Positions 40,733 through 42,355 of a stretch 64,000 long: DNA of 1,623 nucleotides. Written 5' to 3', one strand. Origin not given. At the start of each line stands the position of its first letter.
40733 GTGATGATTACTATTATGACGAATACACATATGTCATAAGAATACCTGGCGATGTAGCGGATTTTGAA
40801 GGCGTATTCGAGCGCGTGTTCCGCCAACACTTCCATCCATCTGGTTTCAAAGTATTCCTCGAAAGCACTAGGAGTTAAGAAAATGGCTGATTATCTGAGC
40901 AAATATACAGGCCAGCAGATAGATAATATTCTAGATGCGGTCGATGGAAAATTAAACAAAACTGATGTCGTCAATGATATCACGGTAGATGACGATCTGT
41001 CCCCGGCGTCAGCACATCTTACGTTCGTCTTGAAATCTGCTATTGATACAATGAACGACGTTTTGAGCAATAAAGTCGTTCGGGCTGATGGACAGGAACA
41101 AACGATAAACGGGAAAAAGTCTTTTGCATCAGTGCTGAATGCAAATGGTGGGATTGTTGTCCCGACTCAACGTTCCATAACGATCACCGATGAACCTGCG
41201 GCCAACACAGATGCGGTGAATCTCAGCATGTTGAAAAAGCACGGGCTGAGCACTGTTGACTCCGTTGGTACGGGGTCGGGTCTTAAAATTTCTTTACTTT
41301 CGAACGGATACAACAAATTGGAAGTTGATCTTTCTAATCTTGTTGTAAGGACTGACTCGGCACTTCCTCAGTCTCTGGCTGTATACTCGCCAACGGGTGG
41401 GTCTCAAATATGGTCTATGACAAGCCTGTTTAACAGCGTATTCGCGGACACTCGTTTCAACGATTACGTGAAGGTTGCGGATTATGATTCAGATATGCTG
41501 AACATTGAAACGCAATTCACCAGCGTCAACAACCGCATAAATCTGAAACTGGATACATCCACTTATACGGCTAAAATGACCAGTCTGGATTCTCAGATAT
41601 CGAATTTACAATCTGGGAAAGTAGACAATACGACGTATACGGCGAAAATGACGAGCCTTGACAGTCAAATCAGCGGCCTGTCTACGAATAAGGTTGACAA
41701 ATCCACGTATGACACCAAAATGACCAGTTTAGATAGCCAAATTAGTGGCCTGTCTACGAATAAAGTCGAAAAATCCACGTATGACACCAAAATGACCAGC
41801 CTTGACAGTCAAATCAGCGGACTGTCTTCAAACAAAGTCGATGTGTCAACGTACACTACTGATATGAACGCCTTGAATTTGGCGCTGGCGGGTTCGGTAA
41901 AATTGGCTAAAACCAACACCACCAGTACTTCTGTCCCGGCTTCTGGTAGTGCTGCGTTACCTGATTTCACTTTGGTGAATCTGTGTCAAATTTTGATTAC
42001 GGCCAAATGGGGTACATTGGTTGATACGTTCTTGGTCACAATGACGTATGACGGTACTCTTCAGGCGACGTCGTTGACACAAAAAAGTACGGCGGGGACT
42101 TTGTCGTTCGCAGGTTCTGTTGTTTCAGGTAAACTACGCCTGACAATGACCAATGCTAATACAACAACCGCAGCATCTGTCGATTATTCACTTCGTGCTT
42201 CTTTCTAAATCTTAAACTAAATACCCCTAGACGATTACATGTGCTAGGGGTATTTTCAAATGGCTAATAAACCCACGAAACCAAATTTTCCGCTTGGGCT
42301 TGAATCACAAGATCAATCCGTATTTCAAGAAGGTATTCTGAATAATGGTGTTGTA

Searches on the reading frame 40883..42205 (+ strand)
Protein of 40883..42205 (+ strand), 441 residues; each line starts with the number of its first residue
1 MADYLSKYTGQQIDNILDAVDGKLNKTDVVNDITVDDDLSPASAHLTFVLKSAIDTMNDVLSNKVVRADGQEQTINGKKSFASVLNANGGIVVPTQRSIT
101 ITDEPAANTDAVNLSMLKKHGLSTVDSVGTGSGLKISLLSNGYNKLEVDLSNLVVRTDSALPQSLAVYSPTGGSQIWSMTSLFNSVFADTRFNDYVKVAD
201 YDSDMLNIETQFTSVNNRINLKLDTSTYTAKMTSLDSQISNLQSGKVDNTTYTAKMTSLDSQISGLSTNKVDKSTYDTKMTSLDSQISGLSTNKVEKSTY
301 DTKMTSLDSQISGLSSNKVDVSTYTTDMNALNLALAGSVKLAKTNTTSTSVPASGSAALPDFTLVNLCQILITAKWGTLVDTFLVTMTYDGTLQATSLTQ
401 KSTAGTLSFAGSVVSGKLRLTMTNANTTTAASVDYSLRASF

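Call 29: find_related_loci(query=window:40883-42205:+, collection=viral_contigs, flank=10000)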
Query window:40883-42205:+ (441 aa) in viral_contigs; peptide patterns used: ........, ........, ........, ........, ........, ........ (x = any residue, [..] = any of these).
14 stretches matched a pattern; 7 encode a relative of the query (tblastn E <= 1e-3); 5 distinct loci.
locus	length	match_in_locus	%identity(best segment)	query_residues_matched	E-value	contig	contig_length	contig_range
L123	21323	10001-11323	96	1-441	0e+0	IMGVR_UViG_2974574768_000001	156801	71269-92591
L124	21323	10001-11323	96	1-441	0e+0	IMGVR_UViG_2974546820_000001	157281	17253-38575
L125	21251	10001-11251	90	1-441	0e+0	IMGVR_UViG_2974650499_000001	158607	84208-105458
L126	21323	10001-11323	97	1-441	0e+0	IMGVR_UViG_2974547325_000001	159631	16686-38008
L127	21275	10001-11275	73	1-441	0e+0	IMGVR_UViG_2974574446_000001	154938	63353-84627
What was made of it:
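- Tried and rejected: A single-protein search for related loci returned only close relatives (call 29).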

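Call 30: search_dna_similar(query=window:40883-42205:+, collection=phages, mode=protein, rows=spread, max_rows=60)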
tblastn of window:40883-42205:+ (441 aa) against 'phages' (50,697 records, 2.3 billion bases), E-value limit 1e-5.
Records with a match: 282; places in all: 282; records where one place covers at least 80% of the query: 279.
Best place of each record, by identity: 95-99% 25; 90-95% 12; 80-90% 7; 60-80% 4; <60% 234.
By first word of the organism name: Salmonella 162; Klebsiella 43; Escherichia 29; Dickeya 21; Serratia 10; Shigella 6; Erwinia 4; Enterobacter 3; Pseudomonas 2; Yersinia 1; and 1 more.
By host as written in the record: - 34; Salmonella enterica 26; Salmonella enterica subsp. enterica serovar Enteritidis PT1 19; Klebsiella pneumoniae 17; Salmonella enterica subsp. enterica serovar Typhimurium 14; Dickeya solani 11; Escherichia coli O157:H7 11; Salmonella sp. 10; and 79 more.
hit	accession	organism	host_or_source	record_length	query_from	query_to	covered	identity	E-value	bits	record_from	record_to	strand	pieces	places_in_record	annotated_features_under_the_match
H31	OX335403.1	Klebsiella phage cp21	Sewage and Seine river water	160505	1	441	100%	98.4%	0e+0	806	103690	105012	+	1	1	record has no annotation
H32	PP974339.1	Klebsiella phage FKP14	Klebsiella pneumoniae GC258-ST258 ...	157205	1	441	100%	96.4%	0e+0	791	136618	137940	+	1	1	baseplate wedge subunit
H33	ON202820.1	Klebsiella phage K751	Klebsiella pneumoniae ST258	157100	1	441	100%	96.1%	0e+0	791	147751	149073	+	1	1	hypothetical protein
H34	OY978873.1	Klebsiella phage vB_Ko_K5lambda5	-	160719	1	441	100%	96.1%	0e+0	788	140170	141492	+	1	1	tail fiber protein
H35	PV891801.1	Klebsiella phage vB_KpnM-Bestiario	Klebsiella pneumoniae ARLG-4653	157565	1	441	100%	95.9%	0e+0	788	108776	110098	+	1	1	hypothetical protein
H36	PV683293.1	Klebsiella phage HMGUkp5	Klebsiella sp.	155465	1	441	100%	95.7%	0e+0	767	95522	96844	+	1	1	hypothetical protein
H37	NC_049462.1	Klebsiella phage Magnus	Klebsiella pneumoniae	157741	1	441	100%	91.8%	0e+0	739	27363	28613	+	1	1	hypothetical protein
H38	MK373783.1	Escherichia phage vB_EcoM_KWBSE43-6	Escherichia coli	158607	1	441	100%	90.2%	0e+0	727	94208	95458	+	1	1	hypothetical protein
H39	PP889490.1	Klebsiella phage phi1_146041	Klebsiella pneumoniae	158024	1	441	100%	89.8%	0e+0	722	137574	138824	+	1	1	tail protein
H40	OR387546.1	Klebsiella phage P01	Klebsiella pneumoniae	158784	1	441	100%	89.6%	0e+0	720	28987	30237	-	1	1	hypothetical protein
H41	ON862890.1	Escherichia phage A221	Escherichia coli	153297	1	441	100%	52.1%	9e-122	395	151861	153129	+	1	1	hypothetical protein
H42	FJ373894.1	Shigella phage Ag3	Shigella boydii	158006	1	441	100%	51.2%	9e-116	378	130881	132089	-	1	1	orf00214: hypothetical phage protein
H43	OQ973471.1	Escherichia phage AV101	Escherichia coli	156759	1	441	100%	51.0%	8e-115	375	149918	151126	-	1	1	hypothetical protein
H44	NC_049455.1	Shigella phage MK-13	Shigella boydii type 1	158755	1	441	100%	50.8%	5e-115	376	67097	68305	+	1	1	hypothetical protein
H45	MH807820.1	Dickeya phage Coodle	Dickeya solani DSM28711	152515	1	441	100%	50.7%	8e-111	364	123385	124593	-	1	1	hypothetical protein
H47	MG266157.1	Dickeya phage PP35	Dickeya solani F012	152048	1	441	100%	50.0%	3e-110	362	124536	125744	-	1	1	tail fiber protein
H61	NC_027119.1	Salmonella phage Det7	Salmonella enterica serovar Typhimurium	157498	1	441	100%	49.1%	8e-112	367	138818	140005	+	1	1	205: hypothetical protein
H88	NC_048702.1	Erwinia phage vB_EamM-Bue1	Erwinia amylovora CFBP 1430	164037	1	441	100%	35.1%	3e-44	171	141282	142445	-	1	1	hypothetical protein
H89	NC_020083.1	Serratia phage phiMAM1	Serratia sp.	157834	1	420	95%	33.5%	9e-45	172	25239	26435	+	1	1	putative tail fiber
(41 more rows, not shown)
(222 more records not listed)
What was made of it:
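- Tried and rejected: It was replaced by tblastn against the phage collection (call 30).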

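Call 31: get_annotated_region(hit=H42, flank=20000)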
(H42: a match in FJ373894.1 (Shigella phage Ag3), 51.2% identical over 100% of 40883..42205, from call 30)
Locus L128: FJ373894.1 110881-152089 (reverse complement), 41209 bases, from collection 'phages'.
description: Shigella phage phiSboM-AG3, complete genome.
organism: Shigella phage Ag3 (NCBI taxid 637730)
taxonomy: Viruses; Duplodnaviria; Heunggongvirae; Uroviricota; Caudoviricetes; Ackermannviridae; Aglimvirinae; Agtrevirus; Agtrevirus AG3
host: Shigella boydii; source: -; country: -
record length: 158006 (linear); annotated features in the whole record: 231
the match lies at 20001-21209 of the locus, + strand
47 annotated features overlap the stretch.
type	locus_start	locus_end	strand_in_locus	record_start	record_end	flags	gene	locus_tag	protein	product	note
CDS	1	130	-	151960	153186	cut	orf00247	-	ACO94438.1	hypothetical phage protein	-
CDS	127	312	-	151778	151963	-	orf00246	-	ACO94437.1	hypothetical membrane protein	two transmembrane domains found using Phobius and TMHMM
CDS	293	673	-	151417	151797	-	orf00245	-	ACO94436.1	conserved hypothetical phage protein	similar to YP_001468492.1| gp112 [Listeria phage A511] (using PSI Blast iteration 2)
CDS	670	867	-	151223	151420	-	orf00244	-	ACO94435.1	hypothetical membrane protein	two transmembrane domains found using Phobius and TMHMM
CDS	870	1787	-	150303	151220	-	orf00243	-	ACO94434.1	hypothetical phage protein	-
CDS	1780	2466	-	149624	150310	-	orf00242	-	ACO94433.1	SegD-like protein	homing endonuclease; similar to NP_899393.1| SegD [Vibrio phage KVP40]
CDS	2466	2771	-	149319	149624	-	orf00240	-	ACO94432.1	hypothetical phage protein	-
CDS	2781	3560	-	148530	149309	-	orf00239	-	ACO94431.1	conserved hypothetical phage protein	similar to YP_002003602.1| hypothetical protein rv5_gp100 [Escherichia phage rv5]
CDS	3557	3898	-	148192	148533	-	orf00237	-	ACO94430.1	hypothetical phage protein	-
CDS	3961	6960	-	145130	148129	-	orf00236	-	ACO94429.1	Gp43 DNA polymerase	similar to YP_195168.1| DNA polymerase gp43 [Synechococcus phage S-PM2]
CDS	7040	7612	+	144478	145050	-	orf00234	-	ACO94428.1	conserved hypothetical phage protein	similar to YP_001294624.1| hypothetical protein ORF031 [Pseudomonas phage PA11]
CDS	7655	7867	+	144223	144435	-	orf00233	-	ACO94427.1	hypothetical phage protein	-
CDS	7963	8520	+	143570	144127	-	orf00232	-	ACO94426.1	conserved hypothetical phage protein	similar to YP_001936049.1| hypothetical protein BPs1_21 [Mycobacterium phage BPs] (Using PSI Blast iteration 2)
CDS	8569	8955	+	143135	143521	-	orf00230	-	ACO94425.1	conserved hypothetical phage protein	similar to YP_001039890.1| hypothetical protein phi3396_03 [Streptococcus phage phi3396] (using PSI Blast interation 2)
CDS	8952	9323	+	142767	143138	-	orf00229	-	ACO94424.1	hypothetical phage protein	-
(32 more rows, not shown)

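Call 32: get_annotated_region(hit=H47, flank=20000)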
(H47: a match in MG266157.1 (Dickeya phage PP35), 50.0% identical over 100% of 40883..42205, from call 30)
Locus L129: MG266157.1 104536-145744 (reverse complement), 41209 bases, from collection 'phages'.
description: Dickeya phage PP35, complete genome.
organism: Dickeya phage PP35 (NCBI taxid 2053675)
taxonomy: Viruses; Duplodnaviria; Heunggongvirae; Uroviricota; Caudoviricetes; Ackermannviridae; Aglimvirinae; Limestonevirus; Limestonevirus limestone
host: Dickeya solani F012; source: potato washing waste water; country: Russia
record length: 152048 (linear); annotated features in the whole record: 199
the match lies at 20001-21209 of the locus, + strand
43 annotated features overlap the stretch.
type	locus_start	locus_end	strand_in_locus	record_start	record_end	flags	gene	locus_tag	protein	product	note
CDS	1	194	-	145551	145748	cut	-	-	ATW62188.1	hypothetical protein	orf184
CDS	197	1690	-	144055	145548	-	-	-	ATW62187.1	putative phosphotransferase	orf183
CDS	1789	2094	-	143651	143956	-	-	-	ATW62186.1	putative thioredoxin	orf182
CDS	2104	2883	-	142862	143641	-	-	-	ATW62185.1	putative 5'(3') deoxyribonucleotidase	orf181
CDS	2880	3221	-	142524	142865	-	-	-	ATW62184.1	hypothetical protein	orf180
CDS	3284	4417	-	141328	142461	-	-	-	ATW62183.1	putative DNA polymerase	orf179; putative DNA polymerase gp43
CDS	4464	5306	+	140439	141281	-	-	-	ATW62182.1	putative HNH endonuclease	orf178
CDS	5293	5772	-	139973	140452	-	-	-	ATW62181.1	putative DNA polymerase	orf177; putative DNA polymerase gp43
CDS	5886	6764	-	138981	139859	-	-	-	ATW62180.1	putative HNH endonuclease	orf176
CDS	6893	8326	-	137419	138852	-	-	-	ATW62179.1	putative DNA polymerase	orf175; putative DNA polymerase gp43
CDS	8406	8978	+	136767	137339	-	-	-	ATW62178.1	putative holin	orf174; hypothetical protein, possible holin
CDS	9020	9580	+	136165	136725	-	-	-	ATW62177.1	hypothetical protein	orf173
CDS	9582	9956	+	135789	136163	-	-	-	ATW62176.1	hypothetical protein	orf172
CDS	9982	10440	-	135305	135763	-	-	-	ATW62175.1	hypothetical protein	orf171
CDS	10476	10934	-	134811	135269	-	-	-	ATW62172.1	hypothetical protein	orf170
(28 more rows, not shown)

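Call 33: get_annotated_region(hit=H61, flank=20000)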
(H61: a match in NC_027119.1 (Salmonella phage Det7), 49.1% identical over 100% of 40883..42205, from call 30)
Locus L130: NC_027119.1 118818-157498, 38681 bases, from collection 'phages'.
description: Salmonella phage Det7, complete genome.
organism: Salmonella phage Det7 (NCBI taxid 454798)
taxonomy: Viruses; Duplodnaviria; Heunggongvirae; Uroviricota; Caudoviricetes; Ackermannviridae; Cvivirinae; Kuttervirus; Kuttervirus Det7
host: Salmonella enterica serovar Typhimurium; source: -; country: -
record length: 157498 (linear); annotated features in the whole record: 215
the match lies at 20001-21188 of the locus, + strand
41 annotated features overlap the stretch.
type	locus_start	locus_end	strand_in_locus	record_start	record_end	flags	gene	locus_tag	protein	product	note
CDS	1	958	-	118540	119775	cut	175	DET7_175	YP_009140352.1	hypothetical protein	-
CDS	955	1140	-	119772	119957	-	176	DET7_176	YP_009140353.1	membrane protein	-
CDS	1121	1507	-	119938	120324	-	177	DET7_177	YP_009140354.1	hypothetical protein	-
CDS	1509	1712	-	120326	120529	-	178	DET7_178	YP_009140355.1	hypothetical protein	-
CDS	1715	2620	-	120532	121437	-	179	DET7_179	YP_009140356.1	guanylate kinase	-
CDS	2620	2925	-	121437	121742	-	180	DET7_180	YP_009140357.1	hypothetical protein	-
CDS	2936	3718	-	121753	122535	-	181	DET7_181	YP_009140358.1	hypothetical protein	-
CDS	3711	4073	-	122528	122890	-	182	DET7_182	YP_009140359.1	hypothetical protein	-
CDS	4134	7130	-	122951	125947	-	183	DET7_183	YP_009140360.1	DNA polymerase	T4 gp43-like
CDS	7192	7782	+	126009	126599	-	184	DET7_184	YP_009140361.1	hypothetical protein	-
CDS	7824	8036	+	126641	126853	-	185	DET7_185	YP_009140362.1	hypothetical protein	-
CDS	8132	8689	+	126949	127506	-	186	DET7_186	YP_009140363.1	hypothetical protein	-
CDS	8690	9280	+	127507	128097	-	187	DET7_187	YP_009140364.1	hypothetical protein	-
CDS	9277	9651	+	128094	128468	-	188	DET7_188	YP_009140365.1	hypothetical protein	-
CDS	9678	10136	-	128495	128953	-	189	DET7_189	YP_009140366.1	hypothetical protein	-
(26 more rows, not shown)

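Call 34: get_annotated_region(hit=H88, flank=20000)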
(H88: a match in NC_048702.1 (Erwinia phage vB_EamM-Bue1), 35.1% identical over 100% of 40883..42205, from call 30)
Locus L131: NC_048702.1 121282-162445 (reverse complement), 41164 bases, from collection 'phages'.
description: Erwinia phage vB_EamM-Bue1, complete genome.
organism: Erwinia phage vB_EamM-Bue1 (NCBI taxid 2099338)
taxonomy: Viruses; Duplodnaviria; Heunggongvirae; Uroviricota; Caudoviricetes; Ackermannviridae; Nezavisimistyvirus; Nezavisimistyvirus bue1
host: Erwinia amylovora CFBP 1430; source: soil from apple orchard; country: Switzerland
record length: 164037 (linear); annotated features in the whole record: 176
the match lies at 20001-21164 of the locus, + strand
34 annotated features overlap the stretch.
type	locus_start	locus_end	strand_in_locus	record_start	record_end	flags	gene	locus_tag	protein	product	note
CDS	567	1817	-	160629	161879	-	-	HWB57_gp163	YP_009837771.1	hypothetical protein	-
CDS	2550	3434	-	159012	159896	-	-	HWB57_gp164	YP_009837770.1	guanylate kinase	-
CDS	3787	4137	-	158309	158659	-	-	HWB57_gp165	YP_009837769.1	hypothetical protein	-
CDS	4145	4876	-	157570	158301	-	-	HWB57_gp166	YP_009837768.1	hypothetical protein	-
CDS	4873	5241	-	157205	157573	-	-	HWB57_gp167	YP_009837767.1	hypothetical protein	-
CDS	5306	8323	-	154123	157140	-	-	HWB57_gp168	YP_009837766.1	DNA polymerase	-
CDS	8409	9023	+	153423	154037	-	-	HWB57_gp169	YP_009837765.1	hypothetical protein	-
CDS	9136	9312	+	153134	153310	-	-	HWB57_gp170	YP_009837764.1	hypothetical protein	-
CDS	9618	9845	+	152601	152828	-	-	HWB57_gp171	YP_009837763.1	hypothetical protein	-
CDS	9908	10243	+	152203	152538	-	-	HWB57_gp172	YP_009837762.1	hypothetical protein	-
CDS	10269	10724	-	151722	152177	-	-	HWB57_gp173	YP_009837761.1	hypothetical protein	-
CDS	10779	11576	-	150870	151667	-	-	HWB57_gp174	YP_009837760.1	hypothetical protein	-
CDS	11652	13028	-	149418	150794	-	-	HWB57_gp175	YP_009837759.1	hypothetical protein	-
tRNA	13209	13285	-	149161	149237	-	-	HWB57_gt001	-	tRNA-Lys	label: tRNA-Lys (ttt)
CDS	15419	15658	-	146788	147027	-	-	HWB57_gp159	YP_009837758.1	hypothetical protein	-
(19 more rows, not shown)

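Call 35: get_annotated_region(hit=H89, flank=20000)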
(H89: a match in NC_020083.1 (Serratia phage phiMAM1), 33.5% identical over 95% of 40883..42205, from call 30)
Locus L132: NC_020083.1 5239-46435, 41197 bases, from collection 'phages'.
description: Serratia phage phiMAM1, complete genome.
organism: Serratia phage phiMAM1 (NCBI taxid 1262513)
taxonomy: Viruses; Duplodnaviria; Heunggongvirae; Uroviricota; Caudoviricetes; Ackermannviridae; Miltonvirus; Miltonvirus MAM1
host: Serratia sp.; source: -; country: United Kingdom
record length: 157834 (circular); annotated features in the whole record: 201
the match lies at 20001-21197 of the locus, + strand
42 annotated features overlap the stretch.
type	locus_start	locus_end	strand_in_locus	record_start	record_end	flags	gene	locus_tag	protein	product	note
CDS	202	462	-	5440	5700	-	-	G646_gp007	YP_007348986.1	hypothetical protein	-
CDS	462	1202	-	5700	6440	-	-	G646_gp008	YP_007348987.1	hypothetical protein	-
CDS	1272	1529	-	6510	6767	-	-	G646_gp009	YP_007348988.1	hypothetical protein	-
CDS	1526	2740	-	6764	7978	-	-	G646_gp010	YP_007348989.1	hypothetical protein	similar to putative uncharacterized protein Vi01_199 Salmonella phage Vi01 and hypothetical protein Orf00247 Shigella ...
CDS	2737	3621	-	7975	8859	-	-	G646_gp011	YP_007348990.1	guanylate kinase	similar to putative uncharacterized protein Vi01_196 Salmonella phage Vi01 and hypothetical protein Orf00243 Shigella ...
CDS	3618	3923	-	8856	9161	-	-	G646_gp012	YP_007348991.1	hypothetical protein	-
CDS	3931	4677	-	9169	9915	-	-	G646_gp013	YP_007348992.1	hypothetical protein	similar to putative 5'(3') deoxyribonucleotidase ORF184 Dickeya phage vB_DsoM_LIMEstone1 and putative uncharacterized ...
CDS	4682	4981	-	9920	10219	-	-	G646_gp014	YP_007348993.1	hypothetical protein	-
CDS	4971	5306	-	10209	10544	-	-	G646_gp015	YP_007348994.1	hypothetical protein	similar to putative uncharacterized protein Vi01_193 Salmonella phage Vi01 and hypothetical protein SFP_0183 Salmonella ...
CDS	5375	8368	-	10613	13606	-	-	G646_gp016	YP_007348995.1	DNA polymerase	similar to DNA polymerase SFP_0182 Salmonella phage SFP10 and DNA polymerase orf237 Escherichia phage vB_EcoM_CBA120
CDS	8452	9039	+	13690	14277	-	-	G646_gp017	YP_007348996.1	hypothetical protein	similar to hypothetical protein ORF177 Dickeya phage vB_DsoM_LIMEstone1 and putative uncharacterized protein Vi01_189c ...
CDS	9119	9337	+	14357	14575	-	-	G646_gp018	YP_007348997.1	hypothetical protein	similar to orf235 gene product Escherichia phage vB_EcoM_CBA120 and hypothetical protein Orf00233 Shigella phage ...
CDS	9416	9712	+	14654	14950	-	-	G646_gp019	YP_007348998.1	hypothetical protein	similar to putative uncharacterized protein Vi01_095c Salmonella phage Vi01 and hypothetical protein Orf00112 Shigella ...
CDS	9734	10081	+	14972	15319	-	-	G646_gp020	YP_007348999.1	hypothetical protein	similar to hypothetical protein Orf00230 Shigella phage phiSboM-AG3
CDS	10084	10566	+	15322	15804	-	-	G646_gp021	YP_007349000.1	hypothetical protein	-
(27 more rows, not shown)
